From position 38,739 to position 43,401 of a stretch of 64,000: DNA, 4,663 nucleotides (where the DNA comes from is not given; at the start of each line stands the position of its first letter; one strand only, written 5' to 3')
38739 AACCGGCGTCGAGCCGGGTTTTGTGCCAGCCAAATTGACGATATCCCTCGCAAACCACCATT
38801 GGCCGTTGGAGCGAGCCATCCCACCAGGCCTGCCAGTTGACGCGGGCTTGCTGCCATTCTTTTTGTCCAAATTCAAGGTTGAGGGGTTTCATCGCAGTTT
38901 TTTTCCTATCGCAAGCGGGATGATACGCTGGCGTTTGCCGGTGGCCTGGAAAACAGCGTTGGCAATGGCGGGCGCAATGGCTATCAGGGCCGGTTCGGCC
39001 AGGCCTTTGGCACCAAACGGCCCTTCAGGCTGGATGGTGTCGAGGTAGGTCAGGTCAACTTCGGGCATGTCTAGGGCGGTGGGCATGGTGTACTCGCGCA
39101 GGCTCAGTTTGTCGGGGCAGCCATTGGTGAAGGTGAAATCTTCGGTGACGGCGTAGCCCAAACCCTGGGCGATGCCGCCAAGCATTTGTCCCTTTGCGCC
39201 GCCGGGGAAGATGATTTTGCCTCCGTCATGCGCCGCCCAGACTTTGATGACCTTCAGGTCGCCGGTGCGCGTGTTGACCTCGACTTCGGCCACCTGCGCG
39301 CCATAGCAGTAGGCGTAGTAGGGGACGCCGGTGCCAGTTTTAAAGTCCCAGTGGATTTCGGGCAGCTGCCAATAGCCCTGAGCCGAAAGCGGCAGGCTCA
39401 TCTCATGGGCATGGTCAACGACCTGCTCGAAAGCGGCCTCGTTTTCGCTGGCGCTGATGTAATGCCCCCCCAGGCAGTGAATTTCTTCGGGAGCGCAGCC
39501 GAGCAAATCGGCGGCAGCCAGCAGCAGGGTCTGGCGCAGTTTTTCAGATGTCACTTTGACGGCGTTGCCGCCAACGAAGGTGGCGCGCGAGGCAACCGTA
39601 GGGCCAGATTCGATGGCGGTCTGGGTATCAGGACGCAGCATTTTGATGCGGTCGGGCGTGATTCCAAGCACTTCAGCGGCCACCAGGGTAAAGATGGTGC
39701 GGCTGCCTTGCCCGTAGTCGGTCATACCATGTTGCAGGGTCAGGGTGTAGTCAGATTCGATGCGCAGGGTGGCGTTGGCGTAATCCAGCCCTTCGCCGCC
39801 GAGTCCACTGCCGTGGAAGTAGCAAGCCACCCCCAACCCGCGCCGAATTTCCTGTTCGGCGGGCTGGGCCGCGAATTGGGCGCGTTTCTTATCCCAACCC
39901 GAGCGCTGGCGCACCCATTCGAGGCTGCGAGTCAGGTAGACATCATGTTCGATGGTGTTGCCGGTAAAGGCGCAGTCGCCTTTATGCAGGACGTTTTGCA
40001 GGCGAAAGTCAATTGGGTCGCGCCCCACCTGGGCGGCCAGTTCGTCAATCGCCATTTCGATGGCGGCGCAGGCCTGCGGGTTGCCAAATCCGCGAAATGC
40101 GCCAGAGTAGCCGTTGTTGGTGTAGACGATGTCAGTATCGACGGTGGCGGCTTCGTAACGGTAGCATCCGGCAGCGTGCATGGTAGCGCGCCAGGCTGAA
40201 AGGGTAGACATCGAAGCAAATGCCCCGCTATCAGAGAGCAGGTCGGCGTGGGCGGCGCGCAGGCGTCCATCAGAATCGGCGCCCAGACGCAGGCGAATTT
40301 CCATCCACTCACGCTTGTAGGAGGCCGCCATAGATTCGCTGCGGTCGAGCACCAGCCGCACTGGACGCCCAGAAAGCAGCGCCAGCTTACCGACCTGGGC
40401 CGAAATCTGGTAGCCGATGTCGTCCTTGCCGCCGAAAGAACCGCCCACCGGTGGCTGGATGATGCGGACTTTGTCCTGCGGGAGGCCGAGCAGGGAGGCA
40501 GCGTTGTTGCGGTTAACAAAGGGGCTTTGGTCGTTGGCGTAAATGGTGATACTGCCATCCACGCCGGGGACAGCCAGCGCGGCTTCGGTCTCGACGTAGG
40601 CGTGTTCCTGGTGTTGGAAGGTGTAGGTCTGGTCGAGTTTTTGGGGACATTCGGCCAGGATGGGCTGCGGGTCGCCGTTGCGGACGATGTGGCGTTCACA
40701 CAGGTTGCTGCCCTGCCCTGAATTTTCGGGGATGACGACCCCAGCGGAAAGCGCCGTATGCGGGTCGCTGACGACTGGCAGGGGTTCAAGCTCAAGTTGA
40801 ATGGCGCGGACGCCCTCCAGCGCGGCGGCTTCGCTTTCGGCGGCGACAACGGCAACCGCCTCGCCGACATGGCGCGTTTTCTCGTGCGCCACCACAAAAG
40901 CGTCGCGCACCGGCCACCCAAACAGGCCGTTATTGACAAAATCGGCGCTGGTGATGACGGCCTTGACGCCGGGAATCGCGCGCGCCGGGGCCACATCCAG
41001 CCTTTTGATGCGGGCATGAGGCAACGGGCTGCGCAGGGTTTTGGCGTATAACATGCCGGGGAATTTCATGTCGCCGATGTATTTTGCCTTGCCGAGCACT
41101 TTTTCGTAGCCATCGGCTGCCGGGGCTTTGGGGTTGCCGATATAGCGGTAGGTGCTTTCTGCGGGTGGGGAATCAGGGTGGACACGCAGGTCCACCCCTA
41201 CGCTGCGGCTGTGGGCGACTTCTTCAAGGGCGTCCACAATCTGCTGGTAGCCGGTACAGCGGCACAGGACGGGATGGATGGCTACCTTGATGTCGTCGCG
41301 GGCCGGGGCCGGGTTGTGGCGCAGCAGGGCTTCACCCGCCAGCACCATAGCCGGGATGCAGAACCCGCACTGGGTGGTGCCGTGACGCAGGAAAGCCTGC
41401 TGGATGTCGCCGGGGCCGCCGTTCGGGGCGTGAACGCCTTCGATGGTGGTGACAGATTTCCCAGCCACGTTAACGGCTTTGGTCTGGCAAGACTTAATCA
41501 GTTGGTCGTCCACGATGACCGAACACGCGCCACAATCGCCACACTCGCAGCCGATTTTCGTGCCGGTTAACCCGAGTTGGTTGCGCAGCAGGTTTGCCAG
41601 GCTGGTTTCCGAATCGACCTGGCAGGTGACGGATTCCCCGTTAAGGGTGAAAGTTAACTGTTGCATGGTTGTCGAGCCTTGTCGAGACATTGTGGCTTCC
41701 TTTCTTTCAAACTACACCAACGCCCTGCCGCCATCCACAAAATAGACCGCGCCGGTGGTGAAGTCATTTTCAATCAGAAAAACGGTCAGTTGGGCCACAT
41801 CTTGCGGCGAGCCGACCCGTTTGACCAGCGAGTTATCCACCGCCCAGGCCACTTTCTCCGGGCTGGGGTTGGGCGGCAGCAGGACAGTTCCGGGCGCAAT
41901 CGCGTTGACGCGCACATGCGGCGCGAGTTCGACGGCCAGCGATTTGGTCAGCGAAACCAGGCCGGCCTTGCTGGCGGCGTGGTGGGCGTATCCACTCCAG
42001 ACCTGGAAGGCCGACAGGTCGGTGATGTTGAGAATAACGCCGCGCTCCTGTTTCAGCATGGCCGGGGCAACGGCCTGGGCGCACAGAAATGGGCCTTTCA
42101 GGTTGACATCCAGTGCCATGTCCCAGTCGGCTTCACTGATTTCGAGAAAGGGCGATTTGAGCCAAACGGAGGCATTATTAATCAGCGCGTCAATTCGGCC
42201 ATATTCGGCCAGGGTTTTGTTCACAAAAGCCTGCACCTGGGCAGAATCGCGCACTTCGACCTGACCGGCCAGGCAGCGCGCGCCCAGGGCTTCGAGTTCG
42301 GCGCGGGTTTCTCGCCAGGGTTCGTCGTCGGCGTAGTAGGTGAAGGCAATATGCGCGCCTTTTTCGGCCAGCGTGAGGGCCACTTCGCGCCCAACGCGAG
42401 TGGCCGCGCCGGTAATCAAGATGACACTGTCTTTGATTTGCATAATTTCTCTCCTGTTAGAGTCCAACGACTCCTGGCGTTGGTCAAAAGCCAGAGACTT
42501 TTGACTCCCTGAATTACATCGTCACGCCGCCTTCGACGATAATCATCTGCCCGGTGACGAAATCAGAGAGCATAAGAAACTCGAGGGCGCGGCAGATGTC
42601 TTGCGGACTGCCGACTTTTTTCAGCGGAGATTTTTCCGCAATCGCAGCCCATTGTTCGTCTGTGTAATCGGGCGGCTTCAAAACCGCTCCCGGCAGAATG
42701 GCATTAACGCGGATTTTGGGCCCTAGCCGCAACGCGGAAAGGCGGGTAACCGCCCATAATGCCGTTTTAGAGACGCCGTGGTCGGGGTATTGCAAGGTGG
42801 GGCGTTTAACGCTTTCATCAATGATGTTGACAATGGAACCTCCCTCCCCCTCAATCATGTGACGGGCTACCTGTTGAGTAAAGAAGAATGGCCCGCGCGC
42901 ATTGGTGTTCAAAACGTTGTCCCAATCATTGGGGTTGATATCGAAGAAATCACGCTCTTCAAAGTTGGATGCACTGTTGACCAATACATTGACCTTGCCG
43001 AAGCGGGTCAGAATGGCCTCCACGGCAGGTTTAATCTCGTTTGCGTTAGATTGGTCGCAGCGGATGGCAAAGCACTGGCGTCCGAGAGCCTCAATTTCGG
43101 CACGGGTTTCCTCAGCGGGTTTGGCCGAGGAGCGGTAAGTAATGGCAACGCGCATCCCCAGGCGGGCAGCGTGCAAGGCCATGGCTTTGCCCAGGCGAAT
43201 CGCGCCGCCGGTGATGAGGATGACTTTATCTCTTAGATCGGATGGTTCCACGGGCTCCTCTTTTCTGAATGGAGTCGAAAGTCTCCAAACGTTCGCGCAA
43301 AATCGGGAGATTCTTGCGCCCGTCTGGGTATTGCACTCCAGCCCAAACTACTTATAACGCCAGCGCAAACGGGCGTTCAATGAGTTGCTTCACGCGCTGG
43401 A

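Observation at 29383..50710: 19-gene co-directional catabolic island built around YgeW/YgeY/SsnA/XdhD-like genes plus unexpected partners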

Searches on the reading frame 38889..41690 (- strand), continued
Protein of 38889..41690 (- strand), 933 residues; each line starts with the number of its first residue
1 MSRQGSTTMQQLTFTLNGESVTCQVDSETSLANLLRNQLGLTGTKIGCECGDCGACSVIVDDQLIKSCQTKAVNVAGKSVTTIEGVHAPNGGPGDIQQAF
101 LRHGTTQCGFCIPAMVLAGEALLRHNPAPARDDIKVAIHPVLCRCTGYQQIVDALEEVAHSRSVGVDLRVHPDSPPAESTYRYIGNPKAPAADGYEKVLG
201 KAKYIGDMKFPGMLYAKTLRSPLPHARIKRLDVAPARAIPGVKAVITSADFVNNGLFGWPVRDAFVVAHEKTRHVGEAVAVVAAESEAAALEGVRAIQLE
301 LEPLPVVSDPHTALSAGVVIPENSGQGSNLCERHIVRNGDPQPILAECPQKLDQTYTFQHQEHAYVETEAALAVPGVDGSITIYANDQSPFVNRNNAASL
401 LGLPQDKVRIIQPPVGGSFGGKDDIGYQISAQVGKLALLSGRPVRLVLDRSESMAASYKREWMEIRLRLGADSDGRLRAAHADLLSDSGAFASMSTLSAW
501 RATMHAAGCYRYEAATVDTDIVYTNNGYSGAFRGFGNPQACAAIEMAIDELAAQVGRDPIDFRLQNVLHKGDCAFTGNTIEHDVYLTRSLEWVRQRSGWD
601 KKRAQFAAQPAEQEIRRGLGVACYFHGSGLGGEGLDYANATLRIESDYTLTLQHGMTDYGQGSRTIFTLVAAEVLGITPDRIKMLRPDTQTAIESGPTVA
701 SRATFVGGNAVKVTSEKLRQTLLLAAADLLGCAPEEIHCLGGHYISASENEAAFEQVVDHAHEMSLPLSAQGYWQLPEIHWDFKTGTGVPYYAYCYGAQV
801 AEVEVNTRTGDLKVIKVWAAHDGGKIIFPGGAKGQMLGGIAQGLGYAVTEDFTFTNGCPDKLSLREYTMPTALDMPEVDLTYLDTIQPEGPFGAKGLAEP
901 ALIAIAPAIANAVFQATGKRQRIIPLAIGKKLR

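Call 66: search_protein_families(library=pfam, proteins=[L021:4-1119:+, L021:1199-2071:+, L021:2088-2912:+, L016:12-818:+, L016:843-1670:+, L029:2207-3706:+, L019:12927-14036:-, L019:14062-14700:-, L019:19844-20998:+, L002:773-2119:+])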
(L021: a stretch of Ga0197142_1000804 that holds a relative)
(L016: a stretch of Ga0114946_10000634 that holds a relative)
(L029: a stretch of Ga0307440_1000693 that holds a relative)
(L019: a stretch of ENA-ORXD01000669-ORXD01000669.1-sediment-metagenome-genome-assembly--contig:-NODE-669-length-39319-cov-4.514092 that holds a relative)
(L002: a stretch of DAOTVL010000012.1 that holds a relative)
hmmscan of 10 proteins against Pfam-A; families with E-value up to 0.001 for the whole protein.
L021:4-1119:+ (371 aa): 2 families
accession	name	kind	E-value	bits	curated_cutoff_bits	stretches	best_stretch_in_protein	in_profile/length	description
PF13416.11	SBP_bac_8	-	2.4e-26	93.6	27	1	3-308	1-272/279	Bacterial extracellular solute-binding protein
PF01547.30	SBP_bac_1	-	4.9e-23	83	26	1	1-282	10-303/307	Bacterial extracellular solute-binding protein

L021:1199-2071:+ (290 aa): 1 family
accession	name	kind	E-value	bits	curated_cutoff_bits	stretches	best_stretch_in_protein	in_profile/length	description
PF00528.27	BPD_transp_1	-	1.4e-11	44.9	26.4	1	85-278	5-175/184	Binding-protein-dependent transport system inner membrane component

L021:2088-2912:+ (274 aa): 1 family
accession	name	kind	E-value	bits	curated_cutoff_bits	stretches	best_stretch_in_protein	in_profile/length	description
PF00528.27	BPD_transp_1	-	9.9e-19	68.2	26.4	1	86-267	2-182/184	Binding-protein-dependent transport system inner membrane component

L016:12-818:+ (268 aa): 1 family
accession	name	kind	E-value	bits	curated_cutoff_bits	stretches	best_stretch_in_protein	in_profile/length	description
PF00528.27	BPD_transp_1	-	2.4e-16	60.4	26.4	1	60-256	2-175/184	Binding-protein-dependent transport system inner membrane component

L016:843-1670:+ (275 aa): 1 family
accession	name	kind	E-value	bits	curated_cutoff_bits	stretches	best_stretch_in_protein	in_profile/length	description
PF00528.27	BPD_transp_1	-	5.1e-17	62.6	26.4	1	87-268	6-182/184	Binding-protein-dependent transport system inner membrane component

L029:2207-3706:+ (499 aa): 1 family
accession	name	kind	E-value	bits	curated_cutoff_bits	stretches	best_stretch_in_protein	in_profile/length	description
PF00171.27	Aldedh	-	2.5e-162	541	23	1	32-493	6-461/461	Aldehyde dehydrogenase family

L019:12927-14036:- (369 aa): 1 family
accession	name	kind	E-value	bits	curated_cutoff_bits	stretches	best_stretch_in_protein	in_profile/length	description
PF01244.27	Peptidase_M19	-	6.3e-49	167.3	26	1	5-362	6-317/319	Membrane dipeptidase (Peptidase family M19)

L019:14062-14700:- (212 aa): 1 family
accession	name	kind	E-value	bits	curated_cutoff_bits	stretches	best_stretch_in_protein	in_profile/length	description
PF01810.24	LysE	-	7.3e-31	107.6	25.6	1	17-210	3-192/193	LysE type translocator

L019:19844-20998:+ (384 aa): 5 families
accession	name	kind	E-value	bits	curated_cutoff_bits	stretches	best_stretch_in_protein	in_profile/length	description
PF00266.25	Aminotran_5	-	2e-91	307.2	21.5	1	2-370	1-369/371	Aminotransferase class-V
PF00155.27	Aminotran_1_2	-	3e-12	46.8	19.7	1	43-182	40-194/361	Aminotransferase class I and II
PF01041.23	DegT_DnrJ_EryC1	-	2.6e-09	37.2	19.8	1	68-214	44-187/360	DegT/DnrJ/EryC1/StrS aminotransferase family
PF01053.26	Cys_Met_Meta_PP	-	8.1e-08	31.6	27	1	73-213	77-213/381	Cys/Met metabolism PLP-dependent enzyme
PF01212.27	Beta_elim_lyase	-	2.8e-07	30.6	27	1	40-216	27-214/288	Beta-eliminating lyase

L002:773-2119:+ (448 aa): 1 family
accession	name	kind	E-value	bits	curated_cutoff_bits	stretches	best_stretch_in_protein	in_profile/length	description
PF00232.24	Glyco_hydro_1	-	4e-166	553.4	22.6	1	3-443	3-450/453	Glycosyl hydrolase family 1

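Call 105: search_protein_families(library=pfam, proteins=[L030:5488-5979:-, L030:10325-11620:-, L030:12114-13115:-, L034:14922-16706:+, L034:16898-17572:+, L034:17523-18626:+, L032:1046-2269:+, L032:15072-16346:-, L033:8574-9902:+, L033:7716-8459:+], max_evalue=0.001)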
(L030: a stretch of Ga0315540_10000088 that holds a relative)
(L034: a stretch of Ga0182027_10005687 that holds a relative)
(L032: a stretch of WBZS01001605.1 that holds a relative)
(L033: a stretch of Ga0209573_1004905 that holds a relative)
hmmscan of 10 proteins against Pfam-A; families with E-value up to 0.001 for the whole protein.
L030:5488-5979:- (163 aa): 1 family
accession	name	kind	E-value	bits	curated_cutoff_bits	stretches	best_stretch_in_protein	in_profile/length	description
PF06177.16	QueT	-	2.1e-23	83.6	33.7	1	6-148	1-137/141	QueT transporter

L030:10325-11620:- (431 aa): 2 families
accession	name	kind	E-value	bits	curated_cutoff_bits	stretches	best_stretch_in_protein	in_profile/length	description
PF02872.23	5_nucleotid_C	-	2.1e-15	57.6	23.6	1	224-338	15-117/158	5'-nucleotidase, C-terminal domain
PF00149.33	Metallophos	-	0.00061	20.7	21.5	0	66-130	129-190/191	Calcineurin-like phosphoesterase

L030:12114-13115:- (333 aa): 2 families
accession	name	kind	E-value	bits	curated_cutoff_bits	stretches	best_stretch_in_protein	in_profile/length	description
PF02826.25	2-Hacid_dh_C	-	3.1e-50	170.4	25.1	1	119-294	2-178/178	D-isomer specific 2-hydroxyacid dehydrogenase, NAD binding domain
PF00389.36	2-Hacid_dh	-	1.2e-11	44.9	24.6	1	23-324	11-133/134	D-isomer specific 2-hydroxyacid dehydrogenase, catalytic domain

L034:14922-16706:+ (594 aa): 2 families
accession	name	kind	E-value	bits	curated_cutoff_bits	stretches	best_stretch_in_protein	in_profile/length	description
PF02872.23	5_nucleotid_C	-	1.2e-16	61.6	23.6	1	387-532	15-147/158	5'-nucleotidase, C-terminal domain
PF00149.33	Metallophos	-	4.3e-08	34.3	21.5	1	66-293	2-190/191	Calcineurin-like phosphoesterase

L034:16898-17572:+ (224 aa): 0 families

L034:17523-18626:+ (367 aa): 0 families

L032:1046-2269:+ (407 aa): 1 family
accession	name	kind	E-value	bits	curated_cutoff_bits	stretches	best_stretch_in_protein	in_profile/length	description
PF02608.20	Bmp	-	1.6e-41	142.7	24.1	1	108-392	3-292/301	ABC transporter substrate-binding protein PnrA-like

L032:15072-16346:- (424 aa): 1 family
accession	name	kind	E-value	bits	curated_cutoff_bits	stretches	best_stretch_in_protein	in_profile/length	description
PF01757.29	Acyl_transf_3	-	4.9e-27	95.3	31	1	21-389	2-322/326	Acyltransferase domain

L033:8574-9902:+ (442 aa): 2 families
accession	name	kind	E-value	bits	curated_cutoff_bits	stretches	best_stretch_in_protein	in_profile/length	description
PF01547.30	SBP_bac_1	-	2e-44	153.3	26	1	64-357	8-307/307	Bacterial extracellular solute-binding protein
PF13416.11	SBP_bac_8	-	2.2e-32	113.4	27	1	70-373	3-266/279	Bacterial extracellular solute-binding protein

L033:7716-8459:+ (247 aa): 2 families
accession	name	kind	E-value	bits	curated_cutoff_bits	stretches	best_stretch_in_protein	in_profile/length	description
PF07702.18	UTRA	-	1.4e-30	106.4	23.8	1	100-240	1-141/141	UTRA domain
PF00392.27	GntR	-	1.1e-16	60.7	27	1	19-79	4-64/64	Bacterial regulatory proteins, gntR family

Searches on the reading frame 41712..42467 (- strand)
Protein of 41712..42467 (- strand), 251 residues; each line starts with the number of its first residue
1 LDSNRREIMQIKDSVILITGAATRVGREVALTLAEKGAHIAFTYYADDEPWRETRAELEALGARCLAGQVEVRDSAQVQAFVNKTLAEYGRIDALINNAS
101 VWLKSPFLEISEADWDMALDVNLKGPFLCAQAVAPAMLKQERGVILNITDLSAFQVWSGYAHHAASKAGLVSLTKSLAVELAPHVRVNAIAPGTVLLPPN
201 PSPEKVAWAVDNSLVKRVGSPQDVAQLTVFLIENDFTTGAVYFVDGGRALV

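Call 3: search_protein_families(library=pfam, proteins=[window:41712-42467:-])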
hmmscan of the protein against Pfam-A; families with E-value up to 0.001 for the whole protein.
window:41712-42467:- (251 aa): 4 families
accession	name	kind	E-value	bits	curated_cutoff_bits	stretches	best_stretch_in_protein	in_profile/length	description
PF13561.12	adh_short_C2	-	2.6e-54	184.7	27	1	20-247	1-234/236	Enoyl-(Acyl carrier protein) reductase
PF00106.31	adh_short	-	2.3e-49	168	26.6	1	15-195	2-182/195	short chain dehydrogenase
PF08659.16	KR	-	4.1e-11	43.6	22.6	1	15-133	2-123/180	KR domain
PF23441.1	SDR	-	0.00014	21.8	27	1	72-196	70-195/258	SDR-like rossmann domain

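Call 5: search_protein_families(library=ncbifam, proteins=[window:41712-42467:-], max_evalue=1e-10)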
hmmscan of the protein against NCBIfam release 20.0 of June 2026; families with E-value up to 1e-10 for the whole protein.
window:41712-42467:- (251 aa): 198 families (the best 25 are shown)
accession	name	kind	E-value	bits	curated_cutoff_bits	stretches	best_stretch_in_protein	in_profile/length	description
NF006598.0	PRK09135.1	equivalog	3.5e-61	206.9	288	1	10-250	3-247/249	pteridine reductase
NF006597.0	PRK09134.1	equivalog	2.9e-52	177.5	281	1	6-250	5-249/261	SDR family oxidoreductase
NF005559.1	PRK07231.1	subfamily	4.6e-51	173.7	215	1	11-249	2-248/249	glucose 1-dehydrogenase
NF004791.0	PRK06138.1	equivalog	1.6e-50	171.8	312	1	9-248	1-249/252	SDR family oxidoreductase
TIGR01830.1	3oxo_ACP_reduc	equivalog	4.8e-50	170.5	297.75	1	17-247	2-237/239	3-oxoacyl-[acyl-carrier-protein] reductase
NF004198.0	PRK05653.1-3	equivalog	5.8e-48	163.5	296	1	11-249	5-247/248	3-oxoacyl-ACP reductase FabG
NF009384.0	PRK12743.1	equivalog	1.3e-47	162.2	264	1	13-249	6-248/258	SDR family oxidoreductase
NF005975.0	PRK08063.1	equivalog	4e-45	154.1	328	1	12-251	3-249/250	enoyl-[acyl-carrier-protein] reductase FabL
TIGR03971.1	SDR_subfam_1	subfamily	7.3e-45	153.4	300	1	12-247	2-267/271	mycofactocin-coupled SDR family oxidoreductase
NF009466.0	PRK12826.1-2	subfamily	8.6e-45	153.1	222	1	14-249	4-245/248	3-oxoacyl-ACP reductase FabG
NF004774.0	PRK06114.1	equivalog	2.7e-44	151.4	360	1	5-247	8-258/262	SDR family oxidoreductase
NF005309.0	PRK06841.1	subfamily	2.2e-43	148.6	286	1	9-248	11-252/255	GolD/DthD family dehydrogenase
NF005469.0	PRK07063.1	equivalog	2.6e-43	148.4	306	1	11-250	5-256/260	SDR family oxidoreductase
NF005681.0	PRK07478.1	subfamily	4.1e-43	147.6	267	1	9-249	2-250/254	SDR family oxidoreductase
NF006072.0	PRK08217.1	subfamily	6.4e-43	147.4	298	1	9-247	1-250/253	3-ketoacyl-(acyl-carrier-protein) reductase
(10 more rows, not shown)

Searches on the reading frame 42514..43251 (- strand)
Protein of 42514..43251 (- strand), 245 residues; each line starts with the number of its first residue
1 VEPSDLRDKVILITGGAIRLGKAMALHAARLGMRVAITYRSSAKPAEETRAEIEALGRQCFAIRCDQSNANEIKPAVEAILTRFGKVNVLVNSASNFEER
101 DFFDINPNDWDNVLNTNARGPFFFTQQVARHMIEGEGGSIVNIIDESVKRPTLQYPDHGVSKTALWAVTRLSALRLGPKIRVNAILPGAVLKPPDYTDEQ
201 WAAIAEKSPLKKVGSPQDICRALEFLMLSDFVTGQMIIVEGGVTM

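Call 3: search_protein_families(library=pfam, proteins=[window:42514-43251:-])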
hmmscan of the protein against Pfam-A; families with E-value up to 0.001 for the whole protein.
window:42514-43251:- (245 aa): 3 families
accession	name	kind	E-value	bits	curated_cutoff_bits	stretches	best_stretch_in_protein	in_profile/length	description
PF13561.12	adh_short_C2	-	7.1e-44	150.6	27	1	20-244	8-236/236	Enoyl-(Acyl carrier protein) reductase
PF00106.31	adh_short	-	1.1e-38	133.1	26.6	1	9-191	1-183/195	short chain dehydrogenase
PF08659.16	KR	-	3.7e-10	40.5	22.6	1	11-120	3-115/180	KR domain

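Call 5: search_protein_families(library=ncbifam, proteins=[window:42514-43251:-], max_evalue=1e-10)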
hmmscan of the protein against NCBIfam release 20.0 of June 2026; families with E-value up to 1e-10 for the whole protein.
window:42514-43251:- (245 aa): 174 families (the best 25 are shown)
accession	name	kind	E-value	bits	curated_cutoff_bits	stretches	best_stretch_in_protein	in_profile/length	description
NF006597.0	PRK09134.1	equivalog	1.2e-62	211.5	281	1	7-242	11-246/261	SDR family oxidoreductase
NF006598.0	PRK09135.1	equivalog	5.4e-55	186.7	288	1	7-244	5-246/249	pteridine reductase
NF005559.1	PRK07231.1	subfamily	1.1e-46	159.4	215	1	6-244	2-248/249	glucose 1-dehydrogenase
NF009384.0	PRK12743.1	equivalog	2.4e-43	148.2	264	1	8-244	6-248/258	SDR family oxidoreductase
NF005975.0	PRK08063.1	equivalog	2.8e-42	144.8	328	1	7-244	3-247/250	enoyl-[acyl-carrier-protein] reductase FabL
NF009468.0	PRK12826.1-4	equivalog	2.3e-40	138.9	318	1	4-244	3-248/256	SDR family oxidoreductase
TIGR01830.1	3oxo_ACP_reduc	equivalog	1.2e-38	133.2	297.75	1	12-243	2-238/239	3-oxoacyl-[acyl-carrier-protein] reductase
NF006132.0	PRK08277.1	subfamily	1.3e-38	133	281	1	4-243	6-274/280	D-mannonate oxidoreductase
NF053807.1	RhamDHLra1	equivalog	3.3e-38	131.8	400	1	6-243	2-247/252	L-rhamnose 1-dehydrogenase Lra1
NF009386.0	PRK12745.1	equivalog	3.4e-38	131.2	250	1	8-245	5-256/259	3-ketoacyl-ACP reductase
NF005214.0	PRK06701.1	subfamily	5.1e-38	131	413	1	5-244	45-290/293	SDR family oxidoreductase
NF006070.0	PRK08213.1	subfamily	9.2e-38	130.2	279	1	5-244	9-257/259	gluconate 5-dehydrogenase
NF004791.0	PRK06138.1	equivalog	9.8e-38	129.9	312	1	5-244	2-250/252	SDR family oxidoreductase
NF009466.0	PRK12826.1-2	subfamily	2.8e-37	128.5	222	1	8-244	3-245/248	3-oxoacyl-ACP reductase FabG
NF004198.0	PRK05653.1-3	equivalog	7.7e-37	127.1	296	1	6-245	5-248/248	3-oxoacyl-ACP reductase FabG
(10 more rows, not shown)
